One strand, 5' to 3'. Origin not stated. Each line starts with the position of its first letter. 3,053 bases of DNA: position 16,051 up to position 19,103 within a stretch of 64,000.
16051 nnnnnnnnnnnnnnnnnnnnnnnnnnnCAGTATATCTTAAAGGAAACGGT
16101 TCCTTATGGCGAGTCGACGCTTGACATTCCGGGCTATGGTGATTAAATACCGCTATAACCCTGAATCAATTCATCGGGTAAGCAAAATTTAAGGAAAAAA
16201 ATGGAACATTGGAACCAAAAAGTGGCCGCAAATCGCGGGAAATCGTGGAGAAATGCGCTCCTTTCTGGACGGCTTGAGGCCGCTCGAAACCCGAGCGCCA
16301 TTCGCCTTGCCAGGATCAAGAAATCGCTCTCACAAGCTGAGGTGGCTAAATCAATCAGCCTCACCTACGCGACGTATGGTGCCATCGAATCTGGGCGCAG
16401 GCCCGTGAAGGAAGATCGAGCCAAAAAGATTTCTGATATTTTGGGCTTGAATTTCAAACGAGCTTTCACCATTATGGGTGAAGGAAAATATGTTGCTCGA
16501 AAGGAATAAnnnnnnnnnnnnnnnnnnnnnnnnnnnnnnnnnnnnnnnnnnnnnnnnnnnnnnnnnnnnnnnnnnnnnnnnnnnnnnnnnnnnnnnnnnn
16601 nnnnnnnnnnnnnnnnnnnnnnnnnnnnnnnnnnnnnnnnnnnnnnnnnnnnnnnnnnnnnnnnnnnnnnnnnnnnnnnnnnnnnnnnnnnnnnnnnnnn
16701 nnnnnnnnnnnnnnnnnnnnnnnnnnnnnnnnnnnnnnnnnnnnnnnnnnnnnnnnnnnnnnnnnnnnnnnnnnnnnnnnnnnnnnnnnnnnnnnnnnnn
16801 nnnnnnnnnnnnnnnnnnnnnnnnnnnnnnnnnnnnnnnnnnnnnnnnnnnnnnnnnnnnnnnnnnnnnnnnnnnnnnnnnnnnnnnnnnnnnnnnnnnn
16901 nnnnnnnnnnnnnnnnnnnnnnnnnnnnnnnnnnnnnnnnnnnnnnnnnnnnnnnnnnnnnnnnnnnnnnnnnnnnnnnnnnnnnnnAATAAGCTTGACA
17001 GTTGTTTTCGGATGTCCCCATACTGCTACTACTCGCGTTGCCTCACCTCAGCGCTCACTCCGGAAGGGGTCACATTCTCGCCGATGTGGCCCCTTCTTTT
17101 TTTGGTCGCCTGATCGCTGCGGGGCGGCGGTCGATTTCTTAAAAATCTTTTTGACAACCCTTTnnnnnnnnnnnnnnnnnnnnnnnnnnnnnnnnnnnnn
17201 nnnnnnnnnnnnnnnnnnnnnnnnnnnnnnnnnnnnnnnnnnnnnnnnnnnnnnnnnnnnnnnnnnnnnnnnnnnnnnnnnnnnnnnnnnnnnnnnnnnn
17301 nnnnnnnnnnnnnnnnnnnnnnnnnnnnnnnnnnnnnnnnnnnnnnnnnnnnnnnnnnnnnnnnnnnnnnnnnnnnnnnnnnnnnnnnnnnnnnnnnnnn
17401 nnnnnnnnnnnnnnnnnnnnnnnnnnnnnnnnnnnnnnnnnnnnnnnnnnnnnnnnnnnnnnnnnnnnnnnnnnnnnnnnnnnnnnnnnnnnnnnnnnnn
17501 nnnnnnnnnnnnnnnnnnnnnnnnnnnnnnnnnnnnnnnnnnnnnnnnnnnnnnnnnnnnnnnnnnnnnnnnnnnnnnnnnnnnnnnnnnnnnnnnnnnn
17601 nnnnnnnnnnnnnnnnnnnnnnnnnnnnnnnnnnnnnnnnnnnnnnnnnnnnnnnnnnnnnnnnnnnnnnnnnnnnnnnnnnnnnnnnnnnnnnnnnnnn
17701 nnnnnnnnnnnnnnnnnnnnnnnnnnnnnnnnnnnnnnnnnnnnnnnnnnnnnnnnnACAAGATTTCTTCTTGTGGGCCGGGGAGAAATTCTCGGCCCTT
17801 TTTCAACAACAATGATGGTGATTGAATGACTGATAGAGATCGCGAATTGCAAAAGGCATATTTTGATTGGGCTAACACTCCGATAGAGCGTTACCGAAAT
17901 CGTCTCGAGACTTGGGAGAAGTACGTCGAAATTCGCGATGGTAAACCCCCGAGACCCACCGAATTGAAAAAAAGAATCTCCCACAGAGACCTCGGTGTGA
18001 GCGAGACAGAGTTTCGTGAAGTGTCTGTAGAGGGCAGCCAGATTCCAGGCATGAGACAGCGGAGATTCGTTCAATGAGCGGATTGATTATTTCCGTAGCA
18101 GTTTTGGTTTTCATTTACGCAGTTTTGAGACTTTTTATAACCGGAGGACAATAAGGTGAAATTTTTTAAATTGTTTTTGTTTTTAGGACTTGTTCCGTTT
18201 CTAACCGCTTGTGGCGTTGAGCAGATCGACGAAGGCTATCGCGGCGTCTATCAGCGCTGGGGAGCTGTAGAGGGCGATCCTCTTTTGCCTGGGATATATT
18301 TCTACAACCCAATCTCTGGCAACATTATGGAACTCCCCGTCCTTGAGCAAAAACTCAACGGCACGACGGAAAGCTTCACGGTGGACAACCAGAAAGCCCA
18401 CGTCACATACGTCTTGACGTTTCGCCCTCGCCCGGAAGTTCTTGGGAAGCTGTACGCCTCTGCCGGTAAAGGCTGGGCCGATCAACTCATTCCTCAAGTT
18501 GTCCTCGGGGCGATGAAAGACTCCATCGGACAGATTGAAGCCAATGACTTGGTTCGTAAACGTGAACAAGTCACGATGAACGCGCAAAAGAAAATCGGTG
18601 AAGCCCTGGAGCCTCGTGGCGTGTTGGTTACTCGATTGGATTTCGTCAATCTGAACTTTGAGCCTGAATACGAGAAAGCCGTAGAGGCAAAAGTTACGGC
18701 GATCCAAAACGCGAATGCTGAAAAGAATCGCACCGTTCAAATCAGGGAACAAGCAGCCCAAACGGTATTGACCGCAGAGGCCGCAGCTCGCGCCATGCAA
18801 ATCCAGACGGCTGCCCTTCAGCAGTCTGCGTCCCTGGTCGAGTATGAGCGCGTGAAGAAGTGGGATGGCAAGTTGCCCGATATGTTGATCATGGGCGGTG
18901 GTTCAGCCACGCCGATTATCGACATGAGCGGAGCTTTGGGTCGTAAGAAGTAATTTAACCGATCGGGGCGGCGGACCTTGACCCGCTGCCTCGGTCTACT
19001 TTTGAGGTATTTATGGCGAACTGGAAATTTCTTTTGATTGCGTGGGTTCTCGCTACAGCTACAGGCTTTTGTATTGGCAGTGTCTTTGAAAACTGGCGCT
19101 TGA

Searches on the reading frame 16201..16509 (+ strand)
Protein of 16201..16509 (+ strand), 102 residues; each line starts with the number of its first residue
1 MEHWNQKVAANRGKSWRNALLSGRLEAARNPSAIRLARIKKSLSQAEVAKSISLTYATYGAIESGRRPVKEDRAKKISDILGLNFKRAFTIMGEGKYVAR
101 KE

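Call 74: search_protein_families(library=ncbifam, proteins=[window:16201-16509:+], max_evalue=0.01)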
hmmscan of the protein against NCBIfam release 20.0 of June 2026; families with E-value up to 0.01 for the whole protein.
window:16201-16509:+ (102 aa): 4 families
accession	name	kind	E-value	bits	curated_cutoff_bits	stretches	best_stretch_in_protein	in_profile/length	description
NF041951.1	phage_RstR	subfamily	0.00069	19.8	80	1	34-82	7-55/108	RstR family transcriptional repressor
TIGR03070.1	couple_hipB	subfamily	0.0014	18.6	71.65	1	33-84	6-57/58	type II toxin-antitoxin system Y4mF family antitoxin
TIGR00270.2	TIGR00270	equivalog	0.0021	17.9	110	1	33-85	79-131/159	multiprotein bridging factor aMBF1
NF047948.1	male_kill_WMK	equivalog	0.0025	17.3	300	1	34-86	10-62/300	WO male-killing family protein Wmk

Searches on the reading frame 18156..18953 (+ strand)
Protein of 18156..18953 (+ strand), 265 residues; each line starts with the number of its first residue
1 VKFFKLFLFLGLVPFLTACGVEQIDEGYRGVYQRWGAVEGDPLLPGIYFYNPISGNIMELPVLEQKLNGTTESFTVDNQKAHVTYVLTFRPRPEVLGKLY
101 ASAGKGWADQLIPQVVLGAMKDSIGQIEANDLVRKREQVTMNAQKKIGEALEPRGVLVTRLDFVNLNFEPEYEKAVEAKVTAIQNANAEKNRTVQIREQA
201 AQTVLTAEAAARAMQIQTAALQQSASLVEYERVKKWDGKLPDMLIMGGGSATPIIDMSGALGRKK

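Call 3: search_protein_families(library=pfam, proteins=[window:18156-18953:+], max_evalue=0.01)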
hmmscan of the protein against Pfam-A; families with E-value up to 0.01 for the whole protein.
window:18156-18953:+ (265 aa): 1 family
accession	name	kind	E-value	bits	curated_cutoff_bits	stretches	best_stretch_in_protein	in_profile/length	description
PF01145.31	Band_7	-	6.4e-25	88.6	23.6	1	23-192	2-171/176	SPFH domain / Band 7 family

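Call 4: search_protein_families(library=phrogs, proteins=[window:18156-18953:+], max_evalue=0.01)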
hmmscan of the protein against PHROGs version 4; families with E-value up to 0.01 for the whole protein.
window:18156-18953:+ (265 aa): 3 families
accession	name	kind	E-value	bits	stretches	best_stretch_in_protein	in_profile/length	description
phrog_200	-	other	4.7e-40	138.8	1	3-260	84-362/379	lipoprotein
phrog_38808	-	unknown function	1e-07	33.1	1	201-256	13-66/68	-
phrog_11227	-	other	0.0017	19.2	1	167-237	41-108/138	protease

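Call 92: search_protein_families(library=padloc, proteins=[window:18156-18953:+], max_evalue=0.01)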
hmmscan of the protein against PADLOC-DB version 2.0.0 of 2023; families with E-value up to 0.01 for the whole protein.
window:18156-18953:+ (265 aa): 0 families
